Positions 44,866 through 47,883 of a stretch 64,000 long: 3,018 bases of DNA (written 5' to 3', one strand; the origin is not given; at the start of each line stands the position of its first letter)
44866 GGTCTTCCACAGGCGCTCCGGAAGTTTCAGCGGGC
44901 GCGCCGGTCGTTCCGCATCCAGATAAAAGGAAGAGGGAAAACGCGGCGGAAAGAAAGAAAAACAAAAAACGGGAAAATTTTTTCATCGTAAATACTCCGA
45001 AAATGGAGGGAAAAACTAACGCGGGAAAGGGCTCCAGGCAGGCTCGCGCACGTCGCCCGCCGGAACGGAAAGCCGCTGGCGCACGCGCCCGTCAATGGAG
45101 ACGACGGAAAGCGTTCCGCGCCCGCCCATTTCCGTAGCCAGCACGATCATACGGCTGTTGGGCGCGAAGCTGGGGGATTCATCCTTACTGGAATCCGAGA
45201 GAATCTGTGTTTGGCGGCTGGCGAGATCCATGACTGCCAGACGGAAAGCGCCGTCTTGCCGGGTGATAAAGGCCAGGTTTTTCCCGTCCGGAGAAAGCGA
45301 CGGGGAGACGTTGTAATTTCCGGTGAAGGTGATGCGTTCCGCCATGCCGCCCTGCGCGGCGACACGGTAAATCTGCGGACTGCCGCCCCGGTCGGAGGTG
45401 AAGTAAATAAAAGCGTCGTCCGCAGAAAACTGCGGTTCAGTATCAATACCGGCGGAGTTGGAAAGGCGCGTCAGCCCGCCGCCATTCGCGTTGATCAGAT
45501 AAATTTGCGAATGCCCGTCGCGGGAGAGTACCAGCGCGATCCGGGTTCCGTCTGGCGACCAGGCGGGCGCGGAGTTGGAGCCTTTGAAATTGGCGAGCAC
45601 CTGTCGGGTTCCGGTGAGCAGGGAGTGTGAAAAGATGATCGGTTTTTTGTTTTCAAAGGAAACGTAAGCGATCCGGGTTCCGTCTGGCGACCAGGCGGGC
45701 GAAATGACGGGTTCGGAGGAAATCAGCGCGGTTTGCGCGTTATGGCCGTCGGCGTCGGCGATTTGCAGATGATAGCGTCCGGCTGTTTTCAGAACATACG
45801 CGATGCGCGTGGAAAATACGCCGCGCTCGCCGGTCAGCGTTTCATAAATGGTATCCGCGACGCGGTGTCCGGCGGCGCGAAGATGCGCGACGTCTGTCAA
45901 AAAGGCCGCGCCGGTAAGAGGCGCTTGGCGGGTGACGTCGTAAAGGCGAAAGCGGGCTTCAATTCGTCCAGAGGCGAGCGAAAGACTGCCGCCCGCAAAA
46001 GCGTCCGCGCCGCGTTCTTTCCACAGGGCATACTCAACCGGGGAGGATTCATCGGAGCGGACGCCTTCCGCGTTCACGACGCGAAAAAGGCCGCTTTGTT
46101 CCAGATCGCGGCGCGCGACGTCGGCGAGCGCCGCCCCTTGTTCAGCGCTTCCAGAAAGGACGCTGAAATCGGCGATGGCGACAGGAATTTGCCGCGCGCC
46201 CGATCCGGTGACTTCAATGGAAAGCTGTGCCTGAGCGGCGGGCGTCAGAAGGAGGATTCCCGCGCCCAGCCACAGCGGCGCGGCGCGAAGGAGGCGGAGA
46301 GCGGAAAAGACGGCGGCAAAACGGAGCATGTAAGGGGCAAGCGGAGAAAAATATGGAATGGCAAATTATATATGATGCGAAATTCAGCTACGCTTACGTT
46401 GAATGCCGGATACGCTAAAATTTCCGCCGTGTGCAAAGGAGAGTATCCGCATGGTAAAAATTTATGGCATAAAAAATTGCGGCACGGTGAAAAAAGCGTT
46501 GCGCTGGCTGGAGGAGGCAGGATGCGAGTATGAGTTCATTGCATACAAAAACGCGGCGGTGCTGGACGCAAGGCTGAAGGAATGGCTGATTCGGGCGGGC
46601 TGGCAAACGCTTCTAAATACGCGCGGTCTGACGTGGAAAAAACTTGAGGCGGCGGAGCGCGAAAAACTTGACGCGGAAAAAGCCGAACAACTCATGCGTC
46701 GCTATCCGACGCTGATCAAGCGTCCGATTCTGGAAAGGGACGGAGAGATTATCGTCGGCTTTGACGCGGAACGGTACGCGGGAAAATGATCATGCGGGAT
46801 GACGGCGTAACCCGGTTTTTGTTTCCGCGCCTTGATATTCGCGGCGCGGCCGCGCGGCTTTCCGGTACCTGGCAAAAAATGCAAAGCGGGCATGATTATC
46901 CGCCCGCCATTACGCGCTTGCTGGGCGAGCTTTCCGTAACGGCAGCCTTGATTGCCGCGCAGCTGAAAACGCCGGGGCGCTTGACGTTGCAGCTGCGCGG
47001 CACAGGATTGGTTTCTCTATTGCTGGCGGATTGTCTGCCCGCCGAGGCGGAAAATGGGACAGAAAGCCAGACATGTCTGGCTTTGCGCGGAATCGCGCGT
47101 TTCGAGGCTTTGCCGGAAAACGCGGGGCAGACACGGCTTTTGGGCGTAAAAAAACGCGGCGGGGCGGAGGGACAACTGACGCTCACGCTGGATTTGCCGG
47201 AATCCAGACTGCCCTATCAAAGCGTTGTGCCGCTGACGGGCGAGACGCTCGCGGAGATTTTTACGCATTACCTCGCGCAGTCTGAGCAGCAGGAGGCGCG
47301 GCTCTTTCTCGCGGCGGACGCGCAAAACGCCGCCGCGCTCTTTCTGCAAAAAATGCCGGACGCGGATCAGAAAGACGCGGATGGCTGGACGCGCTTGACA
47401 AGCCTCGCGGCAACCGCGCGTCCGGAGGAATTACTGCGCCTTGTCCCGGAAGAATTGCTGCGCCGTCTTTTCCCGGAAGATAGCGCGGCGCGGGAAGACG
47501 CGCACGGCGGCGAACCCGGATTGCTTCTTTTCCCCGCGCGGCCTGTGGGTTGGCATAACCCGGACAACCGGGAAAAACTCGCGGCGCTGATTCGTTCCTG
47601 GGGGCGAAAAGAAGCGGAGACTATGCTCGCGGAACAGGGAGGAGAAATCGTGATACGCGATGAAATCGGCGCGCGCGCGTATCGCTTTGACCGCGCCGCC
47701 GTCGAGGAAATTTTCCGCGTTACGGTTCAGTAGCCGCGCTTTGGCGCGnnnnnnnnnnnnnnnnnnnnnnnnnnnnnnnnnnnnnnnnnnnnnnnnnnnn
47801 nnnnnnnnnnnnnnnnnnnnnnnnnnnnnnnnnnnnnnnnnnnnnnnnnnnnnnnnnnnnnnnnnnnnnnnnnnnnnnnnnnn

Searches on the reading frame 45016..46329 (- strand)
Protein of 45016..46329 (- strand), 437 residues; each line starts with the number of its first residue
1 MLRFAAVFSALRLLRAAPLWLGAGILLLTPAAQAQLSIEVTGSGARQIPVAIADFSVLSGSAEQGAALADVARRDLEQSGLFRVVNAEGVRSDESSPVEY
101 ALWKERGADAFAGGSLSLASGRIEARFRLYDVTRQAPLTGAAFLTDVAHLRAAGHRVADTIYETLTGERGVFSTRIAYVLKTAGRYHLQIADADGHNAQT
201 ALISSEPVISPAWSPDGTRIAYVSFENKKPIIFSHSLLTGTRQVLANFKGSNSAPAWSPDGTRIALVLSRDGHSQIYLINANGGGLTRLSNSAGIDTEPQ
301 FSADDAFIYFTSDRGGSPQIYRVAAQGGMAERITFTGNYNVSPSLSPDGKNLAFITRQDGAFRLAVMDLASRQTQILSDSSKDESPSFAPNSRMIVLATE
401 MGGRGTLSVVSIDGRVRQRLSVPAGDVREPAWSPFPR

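Call 64: search_protein_families(library=pfam, proteins=[window:45016-46329:-], max_evalue=0.00001)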
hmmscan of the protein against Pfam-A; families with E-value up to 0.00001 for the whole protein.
window:45016-46329:- (437 aa): 5 families
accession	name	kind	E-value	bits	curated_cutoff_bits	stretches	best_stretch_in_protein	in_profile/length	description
PF07676.18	PD40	-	1.8e-36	123.7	20.9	4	286-322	1-38/38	WD40-like Beta Propeller Repeat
PF04052.18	TolB_N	-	3.7e-23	82.1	22.4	1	36-136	1-104/106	TolB amino-terminal domain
PF00930.27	DPPIV_N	-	1.9e-09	37.1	22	0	298-397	239-345/354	Dipeptidyl peptidase IV (DPP IV) N-terminal region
PF10647.15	Gmad1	-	5e-07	30.3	20.5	0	339-390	24-74/251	Lipoprotein LpqB beta-propeller domain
PF25174.1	Beta-prop_THOC3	-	5.1e-07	29.4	305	0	247-315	86-151/272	THOC3 beta-propeller domain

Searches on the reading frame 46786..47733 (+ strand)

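Call 64: search_protein_families(library=pfam, proteins=[window:46786-47733:+], max_evalue=0.00001)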
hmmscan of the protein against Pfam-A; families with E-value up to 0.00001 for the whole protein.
window:46786-47733:+ (315 aa): 1 family
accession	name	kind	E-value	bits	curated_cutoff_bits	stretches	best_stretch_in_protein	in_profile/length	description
PF01430.24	HSP33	-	1.1e-52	179.7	21.4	1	6-302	1-273/273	Hsp33 protein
